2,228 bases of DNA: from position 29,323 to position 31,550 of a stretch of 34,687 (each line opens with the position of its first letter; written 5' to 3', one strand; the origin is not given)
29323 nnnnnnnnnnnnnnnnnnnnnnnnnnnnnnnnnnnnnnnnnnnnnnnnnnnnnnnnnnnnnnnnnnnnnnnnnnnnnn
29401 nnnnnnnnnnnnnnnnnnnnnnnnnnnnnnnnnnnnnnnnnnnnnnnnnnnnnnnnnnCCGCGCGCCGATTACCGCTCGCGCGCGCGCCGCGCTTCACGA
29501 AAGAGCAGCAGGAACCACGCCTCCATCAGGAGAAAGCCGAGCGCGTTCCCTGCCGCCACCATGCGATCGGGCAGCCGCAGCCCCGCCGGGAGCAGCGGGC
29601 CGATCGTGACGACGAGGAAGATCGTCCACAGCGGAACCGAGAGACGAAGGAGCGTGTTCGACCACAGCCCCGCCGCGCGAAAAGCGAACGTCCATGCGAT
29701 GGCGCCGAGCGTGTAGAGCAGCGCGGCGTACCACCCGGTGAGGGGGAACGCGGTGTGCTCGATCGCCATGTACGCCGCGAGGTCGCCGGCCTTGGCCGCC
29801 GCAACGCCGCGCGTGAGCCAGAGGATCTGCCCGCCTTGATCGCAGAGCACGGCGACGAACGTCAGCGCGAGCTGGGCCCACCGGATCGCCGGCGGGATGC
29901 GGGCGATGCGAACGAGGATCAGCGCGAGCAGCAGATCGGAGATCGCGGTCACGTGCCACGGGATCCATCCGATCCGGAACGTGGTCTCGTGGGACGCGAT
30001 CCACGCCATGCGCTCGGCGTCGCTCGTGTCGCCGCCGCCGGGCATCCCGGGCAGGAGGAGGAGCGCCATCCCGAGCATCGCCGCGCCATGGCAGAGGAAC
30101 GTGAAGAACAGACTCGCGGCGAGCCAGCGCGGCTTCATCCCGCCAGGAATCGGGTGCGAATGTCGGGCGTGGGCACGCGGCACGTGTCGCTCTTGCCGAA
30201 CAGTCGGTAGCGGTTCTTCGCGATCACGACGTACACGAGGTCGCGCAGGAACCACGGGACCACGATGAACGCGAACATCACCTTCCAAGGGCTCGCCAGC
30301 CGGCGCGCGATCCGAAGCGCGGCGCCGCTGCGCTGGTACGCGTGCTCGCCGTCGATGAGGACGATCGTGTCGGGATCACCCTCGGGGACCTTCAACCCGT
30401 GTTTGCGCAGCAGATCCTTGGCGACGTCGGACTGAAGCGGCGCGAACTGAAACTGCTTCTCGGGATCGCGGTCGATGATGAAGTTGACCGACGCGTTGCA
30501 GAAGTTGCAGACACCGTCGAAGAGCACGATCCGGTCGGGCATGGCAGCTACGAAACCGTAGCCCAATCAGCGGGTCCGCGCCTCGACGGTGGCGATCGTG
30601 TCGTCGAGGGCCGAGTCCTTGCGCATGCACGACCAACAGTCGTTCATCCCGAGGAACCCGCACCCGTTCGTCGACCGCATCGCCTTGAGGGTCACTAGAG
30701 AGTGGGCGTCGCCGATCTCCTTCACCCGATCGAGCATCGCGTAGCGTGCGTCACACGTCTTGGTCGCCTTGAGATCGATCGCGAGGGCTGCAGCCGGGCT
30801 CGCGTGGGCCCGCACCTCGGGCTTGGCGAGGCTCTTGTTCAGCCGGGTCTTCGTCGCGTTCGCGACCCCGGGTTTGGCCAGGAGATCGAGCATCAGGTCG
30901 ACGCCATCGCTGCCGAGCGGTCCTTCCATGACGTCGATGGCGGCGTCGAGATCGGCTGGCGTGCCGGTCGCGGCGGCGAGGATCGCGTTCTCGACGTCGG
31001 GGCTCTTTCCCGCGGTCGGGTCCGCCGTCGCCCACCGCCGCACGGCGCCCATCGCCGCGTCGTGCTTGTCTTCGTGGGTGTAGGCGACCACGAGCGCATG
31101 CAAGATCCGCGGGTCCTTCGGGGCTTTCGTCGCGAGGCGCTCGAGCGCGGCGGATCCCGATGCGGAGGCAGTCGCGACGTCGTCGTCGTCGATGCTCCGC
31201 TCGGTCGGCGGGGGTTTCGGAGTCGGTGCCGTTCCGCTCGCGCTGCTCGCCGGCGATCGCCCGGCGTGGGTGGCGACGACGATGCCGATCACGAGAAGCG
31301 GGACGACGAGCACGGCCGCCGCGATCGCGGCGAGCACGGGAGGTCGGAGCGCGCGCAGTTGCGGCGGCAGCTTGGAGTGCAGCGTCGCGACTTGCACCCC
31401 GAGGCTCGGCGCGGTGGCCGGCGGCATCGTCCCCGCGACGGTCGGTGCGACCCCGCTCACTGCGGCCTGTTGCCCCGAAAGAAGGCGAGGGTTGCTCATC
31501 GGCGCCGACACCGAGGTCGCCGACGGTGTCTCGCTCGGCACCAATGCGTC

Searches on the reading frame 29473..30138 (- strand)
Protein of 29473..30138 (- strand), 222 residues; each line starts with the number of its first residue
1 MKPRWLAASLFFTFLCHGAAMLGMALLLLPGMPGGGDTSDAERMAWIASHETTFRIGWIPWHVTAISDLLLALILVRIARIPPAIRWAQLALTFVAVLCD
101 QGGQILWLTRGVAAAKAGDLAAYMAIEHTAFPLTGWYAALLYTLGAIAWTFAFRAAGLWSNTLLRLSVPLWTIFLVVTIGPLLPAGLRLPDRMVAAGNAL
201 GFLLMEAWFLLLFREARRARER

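Call 5: search_protein_families(library=pfam, proteins=[window:29473-30138:-], max_evalue=0.01)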
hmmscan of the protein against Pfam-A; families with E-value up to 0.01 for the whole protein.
window:29473-30138:- (222 aa): 0 families

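Call 6: search_protein_families(library=ncbifam, proteins=[window:29473-30138:-], max_evalue=0.01)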
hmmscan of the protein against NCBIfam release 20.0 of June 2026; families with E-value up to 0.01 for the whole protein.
window:29473-30138:- (222 aa): 0 families

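Call 23: find_homologous_proteins(query=window:29473-30138:-, max_evalue=0.001)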
Query window:29473-30138:- (222 aa): 33 proteins with E <= 0.001 among 4918 candidates.
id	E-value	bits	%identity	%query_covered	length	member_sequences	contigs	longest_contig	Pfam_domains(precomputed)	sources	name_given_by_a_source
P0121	1.9e-137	474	99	100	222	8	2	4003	-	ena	-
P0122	2.5e-125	435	88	100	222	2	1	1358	-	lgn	-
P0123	1.3e-120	419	86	100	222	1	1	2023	-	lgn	-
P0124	5.0e-114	398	81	96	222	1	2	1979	-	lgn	-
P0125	3.6e-106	372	79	96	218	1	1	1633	-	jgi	jgi:hypothetical protein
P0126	2.2e-103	363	74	99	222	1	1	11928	-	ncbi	ncbi:hypothetical protein BH09MYX1_BH09MYX1_42020 [soil metagenome]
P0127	6.5e-102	358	75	98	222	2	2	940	-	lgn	-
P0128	7.4e-100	352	76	94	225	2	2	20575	-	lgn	-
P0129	8.4e-97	342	74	95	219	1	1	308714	-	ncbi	-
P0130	5.5e-90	319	75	89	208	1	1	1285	-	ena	-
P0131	1.1e-84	302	77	79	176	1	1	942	-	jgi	jgi:hypothetical protein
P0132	2.0e-84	301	68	95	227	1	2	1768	-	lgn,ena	-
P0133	5.2e-57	211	52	96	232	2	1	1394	-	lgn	-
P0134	5.0e-54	202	50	96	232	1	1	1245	-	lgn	-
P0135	1.0e-53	201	51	98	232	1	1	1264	-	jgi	jgi:hypothetical protein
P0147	1.9e-51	193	50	94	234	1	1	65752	-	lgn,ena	-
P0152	4.7e-45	172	46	91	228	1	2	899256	-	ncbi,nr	ncbi:MAG: hypothetical protein KIT84_28520 [Labilithrix sp.]|nr:hypothetical protein [Labilithrix sp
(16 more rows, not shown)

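Call 24: find_encoding_contigs(protein=P0152, flank=8000, max_places=2)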
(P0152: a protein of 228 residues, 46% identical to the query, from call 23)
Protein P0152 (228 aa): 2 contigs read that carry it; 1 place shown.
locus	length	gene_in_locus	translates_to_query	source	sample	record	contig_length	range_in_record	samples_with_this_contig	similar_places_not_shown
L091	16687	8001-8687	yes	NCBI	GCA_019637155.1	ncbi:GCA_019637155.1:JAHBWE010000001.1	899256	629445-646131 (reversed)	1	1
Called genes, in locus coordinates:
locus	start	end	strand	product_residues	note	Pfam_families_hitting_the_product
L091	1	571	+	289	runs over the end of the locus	PF02678:Pirin, PF05726:Pirin_C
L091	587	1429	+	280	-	PF27457:RNase_HII_N (weak), PF01351:RNase_HII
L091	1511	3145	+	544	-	PF16656:Pur_ac_phosph_N (faint), PF00041:fn3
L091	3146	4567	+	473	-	-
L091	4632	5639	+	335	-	-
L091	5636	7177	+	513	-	PF00069:Pkinase, PF07714:PK_Tyr_Ser-Thr, PF17667:Pkinase_fungal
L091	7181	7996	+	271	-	PF00106:adh_short, PF08659:KR, PF13561:adh_short_C2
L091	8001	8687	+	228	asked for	-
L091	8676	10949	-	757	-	PF09826:Beta_propel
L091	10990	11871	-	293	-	-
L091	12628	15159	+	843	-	PF00912:Transgly, PF00905:Transpeptidase, PF06832:BiPBP_C (weak)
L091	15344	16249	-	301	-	PF16697:Yop-YscD_cpl, PF00498:FHA, PF00990:GGDEF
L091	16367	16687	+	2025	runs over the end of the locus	PF13205:Big_5 (faint), PF11974:bMG3, PF01835:MG2, PF17972:bMG5 (weak), PF07703:A2M_BRD, PF00207:A2M, PF17973:bMG10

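Call 25: find_encoding_contigs(protein=P0147, flank=8000, max_places=2)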
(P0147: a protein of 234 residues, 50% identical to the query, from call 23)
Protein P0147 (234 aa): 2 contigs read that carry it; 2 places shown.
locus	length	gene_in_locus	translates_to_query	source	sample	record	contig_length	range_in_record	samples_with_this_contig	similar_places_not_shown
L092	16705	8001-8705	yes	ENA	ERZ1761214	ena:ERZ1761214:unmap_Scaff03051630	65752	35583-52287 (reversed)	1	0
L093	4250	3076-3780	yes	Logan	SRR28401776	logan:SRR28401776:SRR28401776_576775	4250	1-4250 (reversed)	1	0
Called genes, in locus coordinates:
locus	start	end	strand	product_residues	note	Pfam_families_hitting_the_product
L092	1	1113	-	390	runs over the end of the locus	PF02417:Chromate_transp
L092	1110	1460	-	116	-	PF07687:M20_dimer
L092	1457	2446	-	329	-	PF02423:OCD_Mu_crystall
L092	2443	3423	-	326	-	PF20229:ChrB_N, PF09828:ChrB_C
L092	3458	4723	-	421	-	PF04542:Sigma70_r2, PF08281:Sigma70_r4_2, PF20239:DUF6596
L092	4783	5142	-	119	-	PF03795:YCII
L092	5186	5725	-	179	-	-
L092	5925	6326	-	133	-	-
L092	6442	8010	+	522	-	PF13231:PMT_2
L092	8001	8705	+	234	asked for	-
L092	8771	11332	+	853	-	PF00069:Pkinase, PF01636:APH (faint), PF07714:PK_Tyr_Ser-Thr, PF26549:Tricorn_N (weak)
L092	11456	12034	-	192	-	PF01174:SNO, PF07685:GATase_3 (weak)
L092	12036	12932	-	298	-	PF01680:SOR_SNZ, PF05690:ThiG (weak)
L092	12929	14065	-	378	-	PF01053:Cys_Met_Meta_PP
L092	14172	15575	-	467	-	PF00282:Pyridoxal_deC, PF01212:Beta_elim_lyase (weak), PF00266:Aminotran_5 (weak)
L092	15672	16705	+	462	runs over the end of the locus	PF00392:GntR, PF13545:HTH_Crp_2 (faint), PF00155:Aminotran_1_2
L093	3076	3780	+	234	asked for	-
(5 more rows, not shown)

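Call 26: find_encoding_contigs(protein=P0126, flank=8000, max_places=2)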
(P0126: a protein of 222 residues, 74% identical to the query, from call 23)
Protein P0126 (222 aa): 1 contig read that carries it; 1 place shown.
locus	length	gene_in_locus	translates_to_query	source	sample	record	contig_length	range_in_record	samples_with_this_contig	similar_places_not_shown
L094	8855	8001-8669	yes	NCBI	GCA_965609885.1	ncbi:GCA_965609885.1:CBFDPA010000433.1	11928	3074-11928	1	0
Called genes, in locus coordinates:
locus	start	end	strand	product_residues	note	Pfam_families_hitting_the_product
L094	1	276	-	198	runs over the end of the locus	PF00440:TetR_N, PF21943:TetR_C_46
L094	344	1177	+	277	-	PF10118:Metal_hydrol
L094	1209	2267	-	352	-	PF16396:DUF5005, PF13810:DUF4185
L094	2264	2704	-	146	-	PF00072:Response_reg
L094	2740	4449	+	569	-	-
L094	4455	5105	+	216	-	-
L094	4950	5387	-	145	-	-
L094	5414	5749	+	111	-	PF07238:PilZ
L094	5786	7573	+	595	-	PF00069:Pkinase, PF01636:APH (faint), PF07714:PK_Tyr_Ser-Thr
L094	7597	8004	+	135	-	PF04134:DCC1-like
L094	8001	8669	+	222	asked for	-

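Call 32: predict_structure(alignment_id=A1)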
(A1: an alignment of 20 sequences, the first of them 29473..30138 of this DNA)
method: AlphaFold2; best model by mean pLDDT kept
length: 222 residues; sequences in the alignment: 20
mean_pLDDT: 93.9   pTM: 0.87
mean pLDDT of the five models: 93.9, 93.3, 92.9, 92.0, 92.0
residues with pLDDT >= 90: 186; 70-90: 35; 50-70: 1; < 50: 0
segments of 3 or more residues with pLDDT < 50: none
pLDDT, mean of each block of 10 residues (from residue 1): 90 97 91 78 95 96 98 97 98 98 97 98 96 90 97 96 96 94 88 86 97 94 81
secondary structure, 60 per line:
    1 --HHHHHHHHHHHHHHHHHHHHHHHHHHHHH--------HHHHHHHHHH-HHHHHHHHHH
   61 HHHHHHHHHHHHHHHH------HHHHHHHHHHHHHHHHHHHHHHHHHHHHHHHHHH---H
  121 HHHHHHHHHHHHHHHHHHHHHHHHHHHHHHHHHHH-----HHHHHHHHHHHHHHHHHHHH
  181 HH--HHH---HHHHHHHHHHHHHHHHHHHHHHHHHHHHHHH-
elements in order: H3-31 H40-49 H51-76 H83-116 H120-155 H161-182 H191-221

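Call 38: fold_search(model_id=the predicted structure, library=pdb)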
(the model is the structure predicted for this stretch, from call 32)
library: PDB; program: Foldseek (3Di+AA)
matches with E <= 10: 646; with E <= 0.001: 0
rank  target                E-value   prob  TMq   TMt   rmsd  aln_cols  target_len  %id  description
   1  2f93_MODEL_1_A        4.1e-02  0.89  0.30  0.30  16.6       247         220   14  K Intermediate Structure of Sensory Rhodopsin II/Transducer Complex in Combination with the Ground State Struc (released 2006-03-07)
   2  4gyc_A                4.3e-02  0.91  0.32  0.32  15.8       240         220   15  Structure of the SRII(D75N mutant)/HtrII Complex in I212121 space group ("U" shape) (released 2013-05-08)
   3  7zn0_B                5.6e-02  0.91  0.34  0.34  15.8       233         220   14  Crystal structure of the light-driven inward proton pump xenorhodopsin BcXeR in the M state at pH 8.2 in the presence  (released 2023-05-10)
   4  7znc_B                6.1e-02  0.90  0.34  0.34  15.8       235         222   14  Crystal structure of the light-driven inward proton pump xenorhodopsin BcXeR in the ground state at pH 7.6 in the abse (released 2023-05-10)
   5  8xum_A                6.4e-02  0.60  0.24  0.10  17.9       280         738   12  Structure of LGR4 with RSPO2 (released 2025-01-15)
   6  1h2s_A                6.7e-02  0.85  0.31  0.31  15.7       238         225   14  Molecular basis of transmenbrane signalling by sensory rhodopsin II-transducer complex (released 2002-10-10)
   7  5azd_B                7.0e-02  0.69  0.28  0.26  17.4       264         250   16  Crystal structure of thermophilic rhodopsin. (released 2016-04-27)
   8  1mgy                  7.7e-02  0.84  0.32  0.32  18.0       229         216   20  Structure of the D85S mutant of bacteriorhodopsin with bromide bound (released 2003-07-07)
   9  5jje_A                7.7e-02  0.77  0.30  0.31  16.1       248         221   14  Structure of the SRII/HtrII Complex in I212121 space group ("U" shape) (released 2017-02-15)
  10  1s54_A                8.0e-02  0.84  0.32  0.32  17.6       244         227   18  Thr24Ala Bacteriorhodopsin (released 2004-03-02)
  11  3coc_A                8.4e-02  0.84  0.32  0.32  17.6       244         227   18  Crystal Structure of D115A mutant of Bacteriorhodopsin (released 2008-04-08)
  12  1pxs_A                8.4e-02  0.82  0.32  0.32  18.0       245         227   18  Structure of Met56Ala mutant of Bacteriorhodopsin (released 2003-12-16)
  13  7zcm_A                8.8e-02  0.84  0.32  0.32  15.6       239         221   15  Dark state structure of Sensory Rhodopsin II in complex with HtrII solved by room temperature serial synchrotron cryst (released 2023-11-29)
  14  1jgj                  9.2e-02  0.85  0.33  0.34  16.5       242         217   15  CRYSTAL STRUCTURE OF SENSORY RHODOPSIN II AT 2.4 ANGSTROMS: INSIGHTS INTO COLOR TUNING AND TRANSDUCER INTERACTION (released 2001-07-18)
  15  4jq6_A                1.0e-01  0.84  0.33  0.36  14.9       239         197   16  Crystal structure of blue light-absorbing proteorhodopsin from Med12 at 2.3 Angstrom (released 2013-05-08)
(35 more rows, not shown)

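Call 64: search_protein_representatives(alignment_id=A1)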
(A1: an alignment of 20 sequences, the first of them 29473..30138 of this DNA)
Query: 20 sequences, 230 profile positions. Proteins with E-value up to 0.001 (for the whole library): 252; up to 1e-10: 156; up to 1e-30: 58. The best 150 are listed.
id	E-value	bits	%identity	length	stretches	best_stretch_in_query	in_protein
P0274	1.4e-107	374.9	-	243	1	6-225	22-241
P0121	4.3e-104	363.5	-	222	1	6-229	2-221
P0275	2.1e-79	282.7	-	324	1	7-226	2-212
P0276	3.6e-79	281.9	-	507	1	7-227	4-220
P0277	5.1e-79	281.4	-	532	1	4-227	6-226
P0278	3.5e-76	272.1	-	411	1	6-224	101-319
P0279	5.8e-76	271.4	-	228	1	4-227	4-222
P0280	1.3e-74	267.0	-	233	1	8-228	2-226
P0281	2.8e-73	262.7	-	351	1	9-224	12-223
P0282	1.8e-72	260.0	-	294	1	7-228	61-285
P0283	1.8e-71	256.8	-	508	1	15-224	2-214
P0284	1.5e-70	253.7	-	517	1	3-225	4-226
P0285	1.3e-69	250.6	-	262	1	6-228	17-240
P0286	1.5e-69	250.4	-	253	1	4-224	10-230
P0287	5.3e-69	248.7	-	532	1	7-219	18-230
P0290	2.2e-67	243.4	-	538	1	6-226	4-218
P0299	1.8e-62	227.3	-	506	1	4-226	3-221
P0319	2.9e-43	164.5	-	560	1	4-225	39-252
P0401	5.4e-16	75.2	-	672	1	8-185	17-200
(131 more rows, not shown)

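Call 65: search_protein_families(library=pfam, proteins=[P0276, P0277, P0283, P0290, P0299, P0319, P0278, P0281, P0275, P0401], max_evalue=0.001)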
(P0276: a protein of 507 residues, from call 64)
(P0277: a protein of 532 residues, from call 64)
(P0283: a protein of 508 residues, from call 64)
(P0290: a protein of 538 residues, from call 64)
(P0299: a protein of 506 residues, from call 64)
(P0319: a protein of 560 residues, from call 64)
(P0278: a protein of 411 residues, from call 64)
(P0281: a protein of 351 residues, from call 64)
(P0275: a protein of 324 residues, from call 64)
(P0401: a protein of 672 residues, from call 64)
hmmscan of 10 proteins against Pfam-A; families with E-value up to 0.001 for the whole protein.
P0276 (507 aa): 1 family
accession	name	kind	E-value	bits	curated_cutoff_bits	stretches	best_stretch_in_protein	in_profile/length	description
PF09844.14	DUF2071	-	1.3e-07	32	27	1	269-390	5-119/212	Uncharacterized conserved protein (COG2071)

P0277 (532 aa): 1 family
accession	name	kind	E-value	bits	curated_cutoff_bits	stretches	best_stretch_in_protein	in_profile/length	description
PF09844.14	DUF2071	-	1.3e-06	28.6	27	1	276-385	5-108/212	Uncharacterized conserved protein (COG2071)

P0283 (508 aa): 1 family
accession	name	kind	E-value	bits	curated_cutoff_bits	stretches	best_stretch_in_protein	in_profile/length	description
PF09844.14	DUF2071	-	1.5e-09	38.3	27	1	268-376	5-108/212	Uncharacterized conserved protein (COG2071)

P0290 (538 aa): 1 family
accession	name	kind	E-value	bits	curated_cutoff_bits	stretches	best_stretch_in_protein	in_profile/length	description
PF09844.14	DUF2071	-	3.7e-06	27.1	27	1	269-367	5-98/212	Uncharacterized conserved protein (COG2071)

P0299 (506 aa): 1 family
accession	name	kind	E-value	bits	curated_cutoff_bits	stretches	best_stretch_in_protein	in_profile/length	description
PF09844.14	DUF2071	-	2.2e-11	44.3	27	1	275-374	7-101/212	Uncharacterized conserved protein (COG2071)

P0319 (560 aa): 1 family
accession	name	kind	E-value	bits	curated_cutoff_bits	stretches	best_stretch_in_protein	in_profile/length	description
PF09844.14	DUF2071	-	1.6e-07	31.6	27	1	305-412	5-107/212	Uncharacterized conserved protein (COG2071)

P0278 (411 aa): 0 families

P0281 (351 aa): 0 families

P0275 (324 aa): 0 families

P0401 (672 aa): 2 families
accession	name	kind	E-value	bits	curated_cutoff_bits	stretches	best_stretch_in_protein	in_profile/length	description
PF13163.11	DUF3999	-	8.4e-14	52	30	1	522-615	199-287/424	Protein of unknown function (DUF3999)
PF09844.14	DUF2071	-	2.2e-09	37.7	27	1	307-413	3-99/212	Uncharacterized conserved protein (COG2071)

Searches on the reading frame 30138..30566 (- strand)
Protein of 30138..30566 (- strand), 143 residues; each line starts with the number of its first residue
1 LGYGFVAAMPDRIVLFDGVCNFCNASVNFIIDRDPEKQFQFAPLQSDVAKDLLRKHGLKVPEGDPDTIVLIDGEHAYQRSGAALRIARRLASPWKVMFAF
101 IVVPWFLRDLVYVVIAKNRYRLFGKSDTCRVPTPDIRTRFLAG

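Call 5: search_protein_families(library=pfam, proteins=[window:30138-30566:-], max_evalue=0.01)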
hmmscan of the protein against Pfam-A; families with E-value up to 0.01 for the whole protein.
window:30138-30566:- (143 aa): 1 family
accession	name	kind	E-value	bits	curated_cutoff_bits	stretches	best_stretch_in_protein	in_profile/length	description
PF04134.17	DCC1-like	-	3.9e-30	105.8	27.8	1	14-125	1-113/113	DCC1-like thiol-disulfide oxidoreductase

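Call 6: search_protein_families(library=ncbifam, proteins=[window:30138-30566:-], max_evalue=0.01)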
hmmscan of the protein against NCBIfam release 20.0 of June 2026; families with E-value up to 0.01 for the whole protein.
window:30138-30566:- (143 aa): 0 families

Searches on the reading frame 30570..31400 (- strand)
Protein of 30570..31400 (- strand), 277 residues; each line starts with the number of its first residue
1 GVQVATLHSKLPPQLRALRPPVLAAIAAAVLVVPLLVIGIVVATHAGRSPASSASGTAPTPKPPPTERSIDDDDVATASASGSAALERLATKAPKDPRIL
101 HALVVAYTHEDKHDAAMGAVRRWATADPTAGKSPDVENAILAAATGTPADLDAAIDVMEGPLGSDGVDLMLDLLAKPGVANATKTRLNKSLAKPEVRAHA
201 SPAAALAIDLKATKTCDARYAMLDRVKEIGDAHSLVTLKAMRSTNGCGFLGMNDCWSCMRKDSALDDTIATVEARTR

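Call 58: search_protein_families(library=pfam, proteins=[window:30570-31400:-], max_evalue=0.01)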
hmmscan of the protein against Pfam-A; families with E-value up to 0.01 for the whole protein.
window:30570-31400:- (277 aa): 0 families
